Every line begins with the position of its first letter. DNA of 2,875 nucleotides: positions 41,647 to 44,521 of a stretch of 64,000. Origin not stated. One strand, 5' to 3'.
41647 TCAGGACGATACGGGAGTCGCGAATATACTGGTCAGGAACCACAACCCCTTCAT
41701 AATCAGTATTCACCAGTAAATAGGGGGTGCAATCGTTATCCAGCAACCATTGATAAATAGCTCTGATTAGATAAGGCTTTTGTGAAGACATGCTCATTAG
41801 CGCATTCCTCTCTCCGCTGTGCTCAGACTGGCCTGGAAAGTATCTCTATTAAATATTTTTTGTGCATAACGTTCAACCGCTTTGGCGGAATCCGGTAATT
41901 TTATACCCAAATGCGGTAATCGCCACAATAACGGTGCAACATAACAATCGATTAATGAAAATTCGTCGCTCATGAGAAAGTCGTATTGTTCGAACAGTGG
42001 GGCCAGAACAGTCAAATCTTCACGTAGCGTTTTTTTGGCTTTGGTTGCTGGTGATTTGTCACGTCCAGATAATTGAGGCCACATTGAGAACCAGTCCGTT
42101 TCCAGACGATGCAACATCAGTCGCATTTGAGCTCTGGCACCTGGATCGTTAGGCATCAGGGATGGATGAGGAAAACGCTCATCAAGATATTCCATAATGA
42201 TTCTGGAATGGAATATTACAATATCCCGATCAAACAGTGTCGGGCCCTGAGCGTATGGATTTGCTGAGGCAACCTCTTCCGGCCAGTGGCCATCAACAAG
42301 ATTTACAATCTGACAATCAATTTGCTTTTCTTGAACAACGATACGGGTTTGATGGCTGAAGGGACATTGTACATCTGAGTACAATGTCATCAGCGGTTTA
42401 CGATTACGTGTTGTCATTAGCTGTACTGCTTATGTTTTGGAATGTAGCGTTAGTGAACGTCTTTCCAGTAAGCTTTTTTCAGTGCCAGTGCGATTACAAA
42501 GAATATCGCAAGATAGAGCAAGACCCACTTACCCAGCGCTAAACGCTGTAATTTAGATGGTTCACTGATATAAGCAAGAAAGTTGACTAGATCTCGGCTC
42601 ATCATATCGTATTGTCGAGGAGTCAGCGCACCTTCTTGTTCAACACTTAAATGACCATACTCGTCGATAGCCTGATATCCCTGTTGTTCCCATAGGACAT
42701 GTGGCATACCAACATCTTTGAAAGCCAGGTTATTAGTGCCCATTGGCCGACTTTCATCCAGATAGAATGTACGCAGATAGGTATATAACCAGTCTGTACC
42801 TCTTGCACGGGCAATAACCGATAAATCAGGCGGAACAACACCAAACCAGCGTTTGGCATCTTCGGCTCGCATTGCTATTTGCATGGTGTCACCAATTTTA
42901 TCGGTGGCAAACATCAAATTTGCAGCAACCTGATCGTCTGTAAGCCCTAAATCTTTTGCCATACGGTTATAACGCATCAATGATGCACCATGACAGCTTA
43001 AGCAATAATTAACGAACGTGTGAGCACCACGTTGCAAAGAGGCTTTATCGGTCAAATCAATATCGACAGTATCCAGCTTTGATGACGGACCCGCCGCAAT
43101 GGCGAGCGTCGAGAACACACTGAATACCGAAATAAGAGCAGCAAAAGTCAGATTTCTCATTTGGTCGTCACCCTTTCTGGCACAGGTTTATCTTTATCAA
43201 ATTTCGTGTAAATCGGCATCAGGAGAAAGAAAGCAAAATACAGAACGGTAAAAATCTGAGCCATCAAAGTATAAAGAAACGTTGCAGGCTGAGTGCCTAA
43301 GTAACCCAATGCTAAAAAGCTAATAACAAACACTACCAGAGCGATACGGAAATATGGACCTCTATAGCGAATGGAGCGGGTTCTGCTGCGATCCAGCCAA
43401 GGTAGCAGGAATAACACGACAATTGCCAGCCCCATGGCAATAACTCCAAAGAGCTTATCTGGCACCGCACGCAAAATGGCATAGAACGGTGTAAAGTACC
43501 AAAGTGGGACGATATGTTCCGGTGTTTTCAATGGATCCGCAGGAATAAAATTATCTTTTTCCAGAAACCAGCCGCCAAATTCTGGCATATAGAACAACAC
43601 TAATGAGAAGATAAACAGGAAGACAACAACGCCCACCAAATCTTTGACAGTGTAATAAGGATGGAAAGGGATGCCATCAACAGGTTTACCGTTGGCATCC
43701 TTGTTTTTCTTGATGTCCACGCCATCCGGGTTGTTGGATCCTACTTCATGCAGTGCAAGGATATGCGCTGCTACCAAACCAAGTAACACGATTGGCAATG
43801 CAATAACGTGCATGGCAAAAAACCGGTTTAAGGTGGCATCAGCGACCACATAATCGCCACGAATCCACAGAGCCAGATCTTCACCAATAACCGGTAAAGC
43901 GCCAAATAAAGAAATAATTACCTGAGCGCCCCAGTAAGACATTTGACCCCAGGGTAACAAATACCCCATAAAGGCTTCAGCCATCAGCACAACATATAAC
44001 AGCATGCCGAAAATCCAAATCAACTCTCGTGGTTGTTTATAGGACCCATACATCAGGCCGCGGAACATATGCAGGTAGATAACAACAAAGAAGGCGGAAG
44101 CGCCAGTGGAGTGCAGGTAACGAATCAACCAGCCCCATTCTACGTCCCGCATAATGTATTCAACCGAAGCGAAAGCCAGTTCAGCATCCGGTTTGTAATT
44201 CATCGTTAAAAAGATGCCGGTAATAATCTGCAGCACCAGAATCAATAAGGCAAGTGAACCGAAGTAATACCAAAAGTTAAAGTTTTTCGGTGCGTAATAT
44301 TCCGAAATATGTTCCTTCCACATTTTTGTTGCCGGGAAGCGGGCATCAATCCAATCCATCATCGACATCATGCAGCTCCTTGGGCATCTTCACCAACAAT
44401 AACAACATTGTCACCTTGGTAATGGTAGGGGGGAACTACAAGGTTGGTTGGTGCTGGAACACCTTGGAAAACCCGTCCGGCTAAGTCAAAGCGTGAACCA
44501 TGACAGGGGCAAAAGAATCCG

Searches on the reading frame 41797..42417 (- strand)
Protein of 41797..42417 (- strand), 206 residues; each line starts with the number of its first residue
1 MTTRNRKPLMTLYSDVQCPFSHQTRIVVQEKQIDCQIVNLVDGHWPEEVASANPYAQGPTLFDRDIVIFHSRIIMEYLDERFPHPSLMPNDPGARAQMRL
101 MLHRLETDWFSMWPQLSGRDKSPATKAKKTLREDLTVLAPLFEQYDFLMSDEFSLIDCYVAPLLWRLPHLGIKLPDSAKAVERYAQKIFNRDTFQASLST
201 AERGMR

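Call 4: search_protein_families(library=pfam, proteins=[window:41797-42417:-])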
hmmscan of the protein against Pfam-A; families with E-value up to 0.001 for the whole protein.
window:41797-42417:- (206 aa): 5 families
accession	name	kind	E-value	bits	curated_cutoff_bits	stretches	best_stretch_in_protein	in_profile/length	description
PF02798.26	GST_N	-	2.5e-11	44.2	20.9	1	10-80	3-76/76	Glutathione S-transferase, N-terminal domain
PF13417.12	GST_N_3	-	1.2e-10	42.1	22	1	12-85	1-74/75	Glutathione S-transferase, N-terminal domain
PF13409.12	GST_N_2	-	2.8e-10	41.1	25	1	18-81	2-70/70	Glutathione S-transferase, N-terminal domain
PF00043.30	GST_C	-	1.6e-09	38.3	20.7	1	103-192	4-93/93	Glutathione S-transferase, C-terminal domain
PF13410.11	GST_C_2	-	0.00079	19.9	24.9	0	127-167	7-47/69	Glutathione S-transferase, C-terminal domain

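Call 5: search_protein_families(library=ncbifam, proteins=[window:41797-42417:-])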
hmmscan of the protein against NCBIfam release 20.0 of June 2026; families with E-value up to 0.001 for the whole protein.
window:41797-42417:- (206 aa): 6 families
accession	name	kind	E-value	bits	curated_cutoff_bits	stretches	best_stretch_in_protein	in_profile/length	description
NF007016.1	PRK09481.1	equivalog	3e-73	245.7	314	1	4-206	5-208/209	stringent starvation protein SspA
TIGR01262.1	maiA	equivalog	2.3e-14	53.5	171.05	1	12-101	2-96/211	maleylacetoacetate isomerase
NF050814.1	FtsZBindFzlA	equivalog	4.7e-13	49.4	300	1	12-106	7-105/228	FtsZ-binding protein FzlA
NF011693.0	PRK15113.1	equivalog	6.4e-13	48.9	150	1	7-200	3-208/214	glutathione transferase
NF007682.0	PRK10357.1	equivalog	1.7e-08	34.3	181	1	12-99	3-91/202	glutathione S-transferase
NF007831.0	PRK10542.1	equivalog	5e-06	26.2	198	1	23-200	13-197/201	glutathione transferase GstA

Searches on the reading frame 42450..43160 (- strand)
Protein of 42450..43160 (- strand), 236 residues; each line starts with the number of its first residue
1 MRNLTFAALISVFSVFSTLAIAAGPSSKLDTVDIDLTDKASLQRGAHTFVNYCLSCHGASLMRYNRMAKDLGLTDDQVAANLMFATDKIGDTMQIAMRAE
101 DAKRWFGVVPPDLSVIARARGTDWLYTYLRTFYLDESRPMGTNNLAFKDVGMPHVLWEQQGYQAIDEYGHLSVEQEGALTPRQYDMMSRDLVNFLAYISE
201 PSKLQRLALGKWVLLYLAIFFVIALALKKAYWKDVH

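Call 4: search_protein_families(library=pfam, proteins=[window:42450-43160:-])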
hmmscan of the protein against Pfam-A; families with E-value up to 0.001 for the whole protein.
window:42450-43160:- (236 aa): 1 family
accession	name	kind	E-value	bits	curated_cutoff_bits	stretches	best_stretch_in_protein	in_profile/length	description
PF02167.20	Cytochrom_C1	-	7.2e-20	72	22.8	1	37-234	10-218/219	Cytochrome C1 family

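Call 5: search_protein_families(library=ncbifam, proteins=[window:42450-43160:-])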
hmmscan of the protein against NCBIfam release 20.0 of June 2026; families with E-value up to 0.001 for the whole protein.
window:42450-43160:- (236 aa): 0 families

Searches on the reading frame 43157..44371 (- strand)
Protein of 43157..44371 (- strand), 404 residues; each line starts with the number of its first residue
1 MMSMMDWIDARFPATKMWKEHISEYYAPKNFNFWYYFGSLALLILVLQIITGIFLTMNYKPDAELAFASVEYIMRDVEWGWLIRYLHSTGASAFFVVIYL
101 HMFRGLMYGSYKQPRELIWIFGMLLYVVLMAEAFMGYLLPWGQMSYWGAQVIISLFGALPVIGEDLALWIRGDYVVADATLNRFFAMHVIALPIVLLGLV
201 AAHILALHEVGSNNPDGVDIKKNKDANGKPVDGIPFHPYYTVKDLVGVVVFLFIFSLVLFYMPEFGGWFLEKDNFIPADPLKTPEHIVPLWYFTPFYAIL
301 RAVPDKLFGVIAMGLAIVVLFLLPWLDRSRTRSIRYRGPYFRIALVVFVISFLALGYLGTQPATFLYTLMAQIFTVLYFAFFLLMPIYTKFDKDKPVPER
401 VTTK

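Call 4: search_protein_families(library=pfam, proteins=[window:43157-44371:-])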
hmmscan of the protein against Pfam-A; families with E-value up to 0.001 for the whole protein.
window:43157-44371:- (404 aa): 3 families
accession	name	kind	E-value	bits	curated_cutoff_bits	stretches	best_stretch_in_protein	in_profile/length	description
PF00033.24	Cytochrome_B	-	7.8e-68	228.5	27.2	1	23-211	2-189/189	Cytochrome b/b6/petB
PF13631.11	Cytochrom_B_N_2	-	1.2e-43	149.4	27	1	93-263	2-163/169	Cytochrome b(N-terminal)/b6/petB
PF00032.22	Cytochrom_B_C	-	3.3e-43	146.5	20.7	1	277-379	1-102/102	Cytochrome b(C-terminal)/b6/petD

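Call 5: search_protein_families(library=ncbifam, proteins=[window:43157-44371:-])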
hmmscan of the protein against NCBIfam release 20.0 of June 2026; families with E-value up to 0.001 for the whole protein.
window:43157-44371:- (404 aa): 5 families
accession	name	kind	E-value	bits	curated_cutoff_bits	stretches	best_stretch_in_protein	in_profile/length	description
NF002990.0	PRK03735.1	subfamily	2.1e-57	194.5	325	1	3-212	4-219/223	cytochrome b6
NF040969.1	cytb_ExtP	equivalog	1e-52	179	290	1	29-209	19-199/205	selenite/tellurite reduction operon b-type cytochrome ExtP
NF050120.1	bc1_QcrB_actin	exception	7.6e-32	110.8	500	1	7-320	1-331/458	cytochrome bc1 complex cytochrome b subunit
NF041076.1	cyt_b_SoxC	equivalog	2.5e-21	76.1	740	1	31-381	24-381/542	proton pump complex cytochrome B SoxC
TIGR01156.1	cytb6_f_IV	equivalog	1.2e-11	44.7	127.05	1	277-361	65-146/160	cytochrome b6-f complex subunit IV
